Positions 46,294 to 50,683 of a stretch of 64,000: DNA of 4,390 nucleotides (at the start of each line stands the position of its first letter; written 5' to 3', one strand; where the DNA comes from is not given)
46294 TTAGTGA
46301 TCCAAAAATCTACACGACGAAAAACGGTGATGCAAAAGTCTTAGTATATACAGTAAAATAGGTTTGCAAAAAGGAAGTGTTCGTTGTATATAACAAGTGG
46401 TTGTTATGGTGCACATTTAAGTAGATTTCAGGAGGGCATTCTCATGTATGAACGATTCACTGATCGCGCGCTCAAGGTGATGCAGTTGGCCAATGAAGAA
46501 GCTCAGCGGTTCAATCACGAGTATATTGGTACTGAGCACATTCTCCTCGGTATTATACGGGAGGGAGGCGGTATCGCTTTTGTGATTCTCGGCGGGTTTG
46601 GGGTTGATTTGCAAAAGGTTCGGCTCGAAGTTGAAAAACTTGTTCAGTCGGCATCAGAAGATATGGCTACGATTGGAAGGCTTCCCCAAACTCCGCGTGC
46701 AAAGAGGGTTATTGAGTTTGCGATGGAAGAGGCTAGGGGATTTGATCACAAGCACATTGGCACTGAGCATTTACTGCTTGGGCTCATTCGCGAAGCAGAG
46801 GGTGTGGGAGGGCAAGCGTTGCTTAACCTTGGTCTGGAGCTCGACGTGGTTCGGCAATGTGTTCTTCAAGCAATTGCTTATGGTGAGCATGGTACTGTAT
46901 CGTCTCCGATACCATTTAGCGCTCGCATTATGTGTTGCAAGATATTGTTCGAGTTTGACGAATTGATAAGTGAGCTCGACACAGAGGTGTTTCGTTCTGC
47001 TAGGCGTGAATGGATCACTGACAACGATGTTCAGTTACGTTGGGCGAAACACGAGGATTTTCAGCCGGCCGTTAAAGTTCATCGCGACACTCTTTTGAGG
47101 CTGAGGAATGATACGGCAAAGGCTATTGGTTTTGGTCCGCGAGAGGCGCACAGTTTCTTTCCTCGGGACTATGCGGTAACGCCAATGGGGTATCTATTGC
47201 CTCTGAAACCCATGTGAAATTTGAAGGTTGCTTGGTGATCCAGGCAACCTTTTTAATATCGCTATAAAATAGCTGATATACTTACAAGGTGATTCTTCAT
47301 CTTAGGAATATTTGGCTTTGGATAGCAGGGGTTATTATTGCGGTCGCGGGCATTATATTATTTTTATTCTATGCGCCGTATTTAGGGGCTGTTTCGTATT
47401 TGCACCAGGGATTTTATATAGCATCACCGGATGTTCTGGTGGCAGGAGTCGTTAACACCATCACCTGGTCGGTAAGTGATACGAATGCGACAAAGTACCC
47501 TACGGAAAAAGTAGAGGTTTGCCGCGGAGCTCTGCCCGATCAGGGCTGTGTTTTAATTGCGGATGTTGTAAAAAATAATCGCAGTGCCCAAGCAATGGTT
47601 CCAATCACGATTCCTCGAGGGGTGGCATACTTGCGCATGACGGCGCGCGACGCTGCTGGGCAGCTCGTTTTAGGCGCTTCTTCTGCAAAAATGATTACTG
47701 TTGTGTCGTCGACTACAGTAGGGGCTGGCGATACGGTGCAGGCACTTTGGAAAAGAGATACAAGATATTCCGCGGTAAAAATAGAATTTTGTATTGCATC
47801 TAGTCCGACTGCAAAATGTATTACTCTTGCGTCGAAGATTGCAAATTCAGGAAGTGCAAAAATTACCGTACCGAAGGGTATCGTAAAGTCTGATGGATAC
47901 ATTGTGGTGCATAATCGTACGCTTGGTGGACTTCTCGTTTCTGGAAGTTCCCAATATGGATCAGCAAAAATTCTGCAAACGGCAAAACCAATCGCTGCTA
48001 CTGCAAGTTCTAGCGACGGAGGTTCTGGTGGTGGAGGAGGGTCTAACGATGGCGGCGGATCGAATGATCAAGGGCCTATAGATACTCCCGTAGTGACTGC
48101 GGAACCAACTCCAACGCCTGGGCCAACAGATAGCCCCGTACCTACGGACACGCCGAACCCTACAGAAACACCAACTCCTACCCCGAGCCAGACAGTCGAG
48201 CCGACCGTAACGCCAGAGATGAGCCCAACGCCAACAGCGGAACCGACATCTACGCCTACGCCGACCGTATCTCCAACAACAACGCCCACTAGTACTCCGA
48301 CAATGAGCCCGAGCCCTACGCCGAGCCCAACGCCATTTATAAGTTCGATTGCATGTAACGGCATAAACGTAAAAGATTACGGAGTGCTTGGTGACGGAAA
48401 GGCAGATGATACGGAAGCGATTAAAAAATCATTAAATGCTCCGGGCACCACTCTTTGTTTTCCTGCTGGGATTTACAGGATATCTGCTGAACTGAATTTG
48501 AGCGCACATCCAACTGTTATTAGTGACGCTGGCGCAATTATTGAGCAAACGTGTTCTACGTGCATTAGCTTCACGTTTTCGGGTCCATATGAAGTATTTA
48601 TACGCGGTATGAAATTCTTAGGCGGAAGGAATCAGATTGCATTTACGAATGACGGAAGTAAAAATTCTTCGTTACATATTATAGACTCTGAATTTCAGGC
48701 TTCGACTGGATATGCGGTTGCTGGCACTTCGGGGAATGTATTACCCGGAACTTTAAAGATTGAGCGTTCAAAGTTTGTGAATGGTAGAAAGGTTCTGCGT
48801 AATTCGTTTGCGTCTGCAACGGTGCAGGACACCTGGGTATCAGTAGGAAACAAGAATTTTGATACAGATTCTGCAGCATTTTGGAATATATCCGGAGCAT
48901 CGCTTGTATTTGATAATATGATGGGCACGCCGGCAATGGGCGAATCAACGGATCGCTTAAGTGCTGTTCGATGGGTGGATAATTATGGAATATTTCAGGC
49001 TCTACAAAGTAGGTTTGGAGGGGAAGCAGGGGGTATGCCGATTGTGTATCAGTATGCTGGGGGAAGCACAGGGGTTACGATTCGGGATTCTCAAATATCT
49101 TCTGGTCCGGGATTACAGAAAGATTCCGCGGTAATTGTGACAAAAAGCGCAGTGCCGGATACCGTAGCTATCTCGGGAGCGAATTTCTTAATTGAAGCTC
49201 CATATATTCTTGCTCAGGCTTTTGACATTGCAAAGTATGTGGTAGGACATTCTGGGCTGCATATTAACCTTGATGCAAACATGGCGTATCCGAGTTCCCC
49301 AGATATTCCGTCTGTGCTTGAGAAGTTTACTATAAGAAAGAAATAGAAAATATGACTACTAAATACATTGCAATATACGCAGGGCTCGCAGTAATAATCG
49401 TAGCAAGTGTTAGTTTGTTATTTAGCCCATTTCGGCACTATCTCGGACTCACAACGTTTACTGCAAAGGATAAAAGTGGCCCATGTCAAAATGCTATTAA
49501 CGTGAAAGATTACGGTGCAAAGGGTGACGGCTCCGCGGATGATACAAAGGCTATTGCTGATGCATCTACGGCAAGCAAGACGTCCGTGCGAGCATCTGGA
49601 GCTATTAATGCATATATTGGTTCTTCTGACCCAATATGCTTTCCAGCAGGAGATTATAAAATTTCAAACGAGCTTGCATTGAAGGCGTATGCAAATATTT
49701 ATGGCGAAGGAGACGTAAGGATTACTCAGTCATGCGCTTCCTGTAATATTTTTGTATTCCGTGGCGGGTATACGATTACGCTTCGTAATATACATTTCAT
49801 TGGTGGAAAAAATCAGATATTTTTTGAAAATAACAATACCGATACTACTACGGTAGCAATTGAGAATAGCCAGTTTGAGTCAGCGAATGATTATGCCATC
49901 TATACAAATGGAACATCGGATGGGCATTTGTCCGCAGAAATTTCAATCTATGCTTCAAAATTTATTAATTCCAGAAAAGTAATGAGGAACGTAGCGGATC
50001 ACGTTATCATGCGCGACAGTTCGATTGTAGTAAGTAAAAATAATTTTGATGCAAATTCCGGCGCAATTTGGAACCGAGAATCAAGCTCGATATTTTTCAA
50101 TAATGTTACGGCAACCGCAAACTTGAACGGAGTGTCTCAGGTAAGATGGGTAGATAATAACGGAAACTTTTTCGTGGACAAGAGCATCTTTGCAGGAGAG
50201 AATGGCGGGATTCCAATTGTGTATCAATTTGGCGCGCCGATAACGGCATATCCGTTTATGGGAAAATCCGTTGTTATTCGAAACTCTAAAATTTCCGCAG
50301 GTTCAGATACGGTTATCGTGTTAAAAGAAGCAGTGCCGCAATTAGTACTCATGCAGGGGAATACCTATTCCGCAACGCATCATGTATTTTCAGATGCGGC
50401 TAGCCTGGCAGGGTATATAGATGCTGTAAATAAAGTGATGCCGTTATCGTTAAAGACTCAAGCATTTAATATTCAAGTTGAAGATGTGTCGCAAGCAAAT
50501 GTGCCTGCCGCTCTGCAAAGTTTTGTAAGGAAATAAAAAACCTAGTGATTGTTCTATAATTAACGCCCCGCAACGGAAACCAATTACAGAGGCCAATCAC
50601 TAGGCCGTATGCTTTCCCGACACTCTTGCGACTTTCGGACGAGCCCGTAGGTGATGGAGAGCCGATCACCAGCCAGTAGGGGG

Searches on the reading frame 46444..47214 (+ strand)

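Call 14: search_protein_families(library=pfam, proteins=[window:46444-47214:+], max_evalue=0.01)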
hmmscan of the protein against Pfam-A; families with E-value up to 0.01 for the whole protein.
window:46444-47214:+ (257 aa): 1 family
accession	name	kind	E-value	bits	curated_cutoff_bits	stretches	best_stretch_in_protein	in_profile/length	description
PF02861.25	Clp_N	-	9.3e-31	106.2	20.7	2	16-67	1-52/53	Clp amino terminal domain, pathogenicity island component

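Call 75: search_protein_families(library=ncbifam, proteins=[window:46444-47214:+], max_evalue=0.001)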
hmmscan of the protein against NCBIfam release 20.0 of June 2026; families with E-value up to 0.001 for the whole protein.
window:46444-47214:+ (257 aa): 4 families
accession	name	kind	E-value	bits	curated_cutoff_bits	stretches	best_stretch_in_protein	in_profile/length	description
NF033606.1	heat_AAA_ClpK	exception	7.1e-13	47.3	1900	2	20-74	200-254/949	heat shock survival AAA family ATPase ClpK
TIGR03346.1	chaperone_ClpB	equivalog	4.9e-11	41.7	1232.1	1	5-141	1-136/853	ATP-dependent chaperone ClpB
TIGR02639.1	ClpA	equivalog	9.8e-10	37.3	993.15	1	9-133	5-129/734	ATP-dependent Clp protease ATP-binding subunit ClpA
NF033607.0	disagg_AAA_ClpG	exception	2.3e-09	35.7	1900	1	4-155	88-238/932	AAA family protein disaggregase ClpG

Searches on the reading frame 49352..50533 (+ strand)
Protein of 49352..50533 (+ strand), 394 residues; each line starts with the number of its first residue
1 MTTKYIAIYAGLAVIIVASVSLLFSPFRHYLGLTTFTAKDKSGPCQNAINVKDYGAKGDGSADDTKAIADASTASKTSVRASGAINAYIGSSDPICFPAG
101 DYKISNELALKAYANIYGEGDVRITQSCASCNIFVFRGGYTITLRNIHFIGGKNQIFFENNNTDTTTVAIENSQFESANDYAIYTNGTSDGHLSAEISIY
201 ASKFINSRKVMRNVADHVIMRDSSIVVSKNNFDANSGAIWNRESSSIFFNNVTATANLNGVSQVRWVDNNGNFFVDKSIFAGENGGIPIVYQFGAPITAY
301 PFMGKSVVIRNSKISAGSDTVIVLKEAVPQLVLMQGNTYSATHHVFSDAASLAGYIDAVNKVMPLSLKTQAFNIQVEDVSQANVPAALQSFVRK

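Call 14: search_protein_families(library=pfam, proteins=[window:49352-50533:+], max_evalue=0.01)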
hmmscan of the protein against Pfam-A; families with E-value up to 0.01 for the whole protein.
window:49352-50533:+ (394 aa): 1 family
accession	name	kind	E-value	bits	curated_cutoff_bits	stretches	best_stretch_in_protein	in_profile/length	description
PF12708.12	Pect-lyase_RHGA_epim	-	6.5e-11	42.9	27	1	49-265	2-194/213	Rhamnogalacturonase A/epimerase, pectate lyase-like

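Call 16: find_homologous_proteins(query=window:49352-50533:+, max_evalue=1e-10)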
Query window:49352-50533:+ (394 aa): 23 proteins with E <= 1e-10 among 7437 candidates.
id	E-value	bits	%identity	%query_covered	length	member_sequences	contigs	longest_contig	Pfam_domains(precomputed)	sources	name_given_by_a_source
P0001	2.7e-254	861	100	100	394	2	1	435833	PF12708.13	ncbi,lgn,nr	ncbi:MAG: glycoside hydrolase family 55 protein [Candidatus Andersenbacteria bacterium]|nr:glycoside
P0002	2.0e-217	739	84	100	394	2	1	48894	PF12708.13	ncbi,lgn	-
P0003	2.6e-153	528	61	100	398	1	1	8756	PF12708.13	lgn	-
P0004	2.1e-137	476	60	90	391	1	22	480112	PF12708.13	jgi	jgi:hypothetical protein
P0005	1.2e-127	444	57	90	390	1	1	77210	PF12708.13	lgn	-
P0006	4.4e-72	261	42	79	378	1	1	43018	PF12708.13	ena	-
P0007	1.2e-71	260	39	88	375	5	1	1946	PF12708.13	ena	-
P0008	4.1e-71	258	39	88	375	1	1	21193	PF12708.13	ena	-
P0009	3.6e-70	255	39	88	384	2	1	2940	PF12708.13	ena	-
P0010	7.8e-68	247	43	78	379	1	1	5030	PF12708.13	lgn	-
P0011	2.9e-65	239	39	88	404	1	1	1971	PF12708.13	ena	-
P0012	5.0e-62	228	41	75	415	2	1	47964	PF12708.13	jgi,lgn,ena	-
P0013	2.2e-58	216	35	88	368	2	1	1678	PF12708.13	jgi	jgi:hypothetical protein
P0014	9.2e-54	201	34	89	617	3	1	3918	PF12708.13,PF10342.16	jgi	jgi:hypothetical protein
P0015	2.5e-53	199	33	89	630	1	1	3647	PF12708.13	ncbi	ncbi:MAG: glycosyl hydrolase family 28-related protein [Candidatus Andersenbacteria bacterium]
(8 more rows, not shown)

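Call 17: find_encoding_contigs(protein=P0002, flank=5000, max_places=3)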
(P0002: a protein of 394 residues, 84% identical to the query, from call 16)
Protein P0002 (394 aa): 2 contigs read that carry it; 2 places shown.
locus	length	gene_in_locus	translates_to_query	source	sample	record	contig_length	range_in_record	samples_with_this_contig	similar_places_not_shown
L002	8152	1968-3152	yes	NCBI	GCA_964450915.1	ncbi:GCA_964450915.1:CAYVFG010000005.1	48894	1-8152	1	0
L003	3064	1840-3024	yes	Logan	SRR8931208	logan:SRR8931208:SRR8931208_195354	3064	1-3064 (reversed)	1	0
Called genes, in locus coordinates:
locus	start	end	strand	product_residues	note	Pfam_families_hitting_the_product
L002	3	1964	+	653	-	?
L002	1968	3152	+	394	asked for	PF12708:Pect-lyase_RHGA_epim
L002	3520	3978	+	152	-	PF02861:Clp_N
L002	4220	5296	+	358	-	PF00579:tRNA-synt_1b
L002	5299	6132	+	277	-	PF07478:Dala_Dala_lig_C (weak), PF08443:RimK, PF14398:ATPgrasp_YheCD (weak)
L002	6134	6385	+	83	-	PF07866:DUF1653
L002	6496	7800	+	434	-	PF01663:Phosphodiest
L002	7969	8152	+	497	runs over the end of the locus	-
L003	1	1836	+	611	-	?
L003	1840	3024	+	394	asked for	PF12708:Pect-lyase_RHGA_epim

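Call 18: find_encoding_contigs(protein=P0003, flank=5000, max_places=3)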
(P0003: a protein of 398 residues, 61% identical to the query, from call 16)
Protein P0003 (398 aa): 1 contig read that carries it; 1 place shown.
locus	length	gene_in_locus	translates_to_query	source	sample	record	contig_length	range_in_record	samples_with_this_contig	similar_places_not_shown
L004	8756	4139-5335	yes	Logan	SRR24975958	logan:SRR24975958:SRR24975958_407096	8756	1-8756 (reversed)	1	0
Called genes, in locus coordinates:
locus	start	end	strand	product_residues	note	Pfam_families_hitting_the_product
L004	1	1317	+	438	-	?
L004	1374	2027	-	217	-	-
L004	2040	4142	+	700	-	-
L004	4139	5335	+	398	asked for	PF12708:Pect-lyase_RHGA_epim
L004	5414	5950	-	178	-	-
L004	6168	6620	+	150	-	-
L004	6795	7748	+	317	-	PF00583:Acetyltransf_1, PF13508:Acetyltransf_7 (weak)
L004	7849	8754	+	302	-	?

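Call 19: find_encoding_contigs(protein=P0004, flank=5000, max_places=3)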
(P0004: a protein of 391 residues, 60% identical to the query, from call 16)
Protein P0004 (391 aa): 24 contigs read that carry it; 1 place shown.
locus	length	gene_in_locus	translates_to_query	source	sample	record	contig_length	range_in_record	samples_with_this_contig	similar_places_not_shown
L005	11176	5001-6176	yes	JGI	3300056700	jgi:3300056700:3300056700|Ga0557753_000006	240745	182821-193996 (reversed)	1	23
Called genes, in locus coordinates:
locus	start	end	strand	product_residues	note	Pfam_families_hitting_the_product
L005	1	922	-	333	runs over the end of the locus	PF00579:tRNA-synt_1b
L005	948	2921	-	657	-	PF00753:Lactamase_B, PF23023:Anti-Pycsar_Apyc1 (faint), PF12706:Lactamase_B_2, PF22505:RNase_J_b_CASP, PF17770:RNase_J_C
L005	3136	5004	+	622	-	PF10342:Kre9_KNH (faint), PF12708:Pect-lyase_RHGA_epim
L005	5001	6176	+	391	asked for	PF12708:Pect-lyase_RHGA_epim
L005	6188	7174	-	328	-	PF10432:bact-PGI_C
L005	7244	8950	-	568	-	PF00496:SBP_bac_5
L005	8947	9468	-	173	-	-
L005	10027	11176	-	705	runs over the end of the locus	PF01541:GIY-YIG, PF27096:UvrC_M (weak), PF02151:UVR (faint), PF22920:UvrC_RNaseH, PF08459:UvrC_RNaseH_dom, PF14520:HHH_5 (weak)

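Call 20: find_encoding_contigs(protein=P0005, flank=5000, max_places=3)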
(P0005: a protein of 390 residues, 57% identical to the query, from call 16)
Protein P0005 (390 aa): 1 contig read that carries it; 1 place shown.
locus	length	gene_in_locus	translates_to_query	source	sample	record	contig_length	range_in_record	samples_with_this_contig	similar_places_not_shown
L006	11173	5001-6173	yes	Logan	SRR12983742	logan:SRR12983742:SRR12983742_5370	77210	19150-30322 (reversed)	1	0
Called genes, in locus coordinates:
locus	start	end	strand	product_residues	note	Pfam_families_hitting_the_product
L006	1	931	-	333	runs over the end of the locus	PF00579:tRNA-synt_1b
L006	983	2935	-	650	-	PF00753:Lactamase_B, PF23023:Anti-Pycsar_Apyc1 (faint), PF12706:Lactamase_B_2, PF22505:RNase_J_b_CASP, PF17770:RNase_J_C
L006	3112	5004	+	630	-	PF10342:Kre9_KNH (weak), PF12708:Pect-lyase_RHGA_epim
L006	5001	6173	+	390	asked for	PF12708:Pect-lyase_RHGA_epim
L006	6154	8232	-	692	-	-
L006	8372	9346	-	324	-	PF10432:bact-PGI_C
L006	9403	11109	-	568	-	PF00496:SBP_bac_5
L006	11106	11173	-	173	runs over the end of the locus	-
